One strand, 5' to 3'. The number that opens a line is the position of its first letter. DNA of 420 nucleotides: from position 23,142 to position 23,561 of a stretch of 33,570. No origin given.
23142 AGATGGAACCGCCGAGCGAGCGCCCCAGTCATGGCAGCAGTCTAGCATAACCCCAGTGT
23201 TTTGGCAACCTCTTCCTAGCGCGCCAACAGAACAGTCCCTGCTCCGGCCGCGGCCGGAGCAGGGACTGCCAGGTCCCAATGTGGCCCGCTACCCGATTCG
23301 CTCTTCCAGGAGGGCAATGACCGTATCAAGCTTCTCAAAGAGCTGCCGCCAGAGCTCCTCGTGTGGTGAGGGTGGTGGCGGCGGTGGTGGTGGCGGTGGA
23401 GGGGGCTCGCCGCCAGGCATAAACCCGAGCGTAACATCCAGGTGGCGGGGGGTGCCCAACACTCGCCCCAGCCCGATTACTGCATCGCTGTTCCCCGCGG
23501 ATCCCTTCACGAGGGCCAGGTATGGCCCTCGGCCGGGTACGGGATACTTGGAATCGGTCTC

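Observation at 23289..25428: Two adjacent signal-peptide-less proteins share a C-terminal amphipathic-helix tag placed behind a proline spacer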

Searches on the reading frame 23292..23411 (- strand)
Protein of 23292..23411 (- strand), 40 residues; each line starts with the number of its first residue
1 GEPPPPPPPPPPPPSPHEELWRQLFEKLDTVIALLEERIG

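Call 66: search_protein_families(library=pfam, proteins=[window:23292-23411:-], max_evalue=10)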
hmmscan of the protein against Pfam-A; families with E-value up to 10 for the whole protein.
window:23292-23411:- (40 aa): 4 families
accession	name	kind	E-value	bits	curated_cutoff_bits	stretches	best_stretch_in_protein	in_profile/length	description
PF22812.1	CR_prot_dom_plant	-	0.0093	16.8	34.1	1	3-21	2-20/71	Plant cysteine-rich protein domain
PF05308.16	Mito_fiss_reg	-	0.95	10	26.3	1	4-17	177-190/244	Mitochondrial fission regulator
PF15912.10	VIR_N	-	0.97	9.2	27.7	1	3-27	134-158/258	Virilizer, N-terminal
PF16101.10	PRIMA1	-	1.3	9.3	38.6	1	3-17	62-76/158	Proline-rich membrane anchor 1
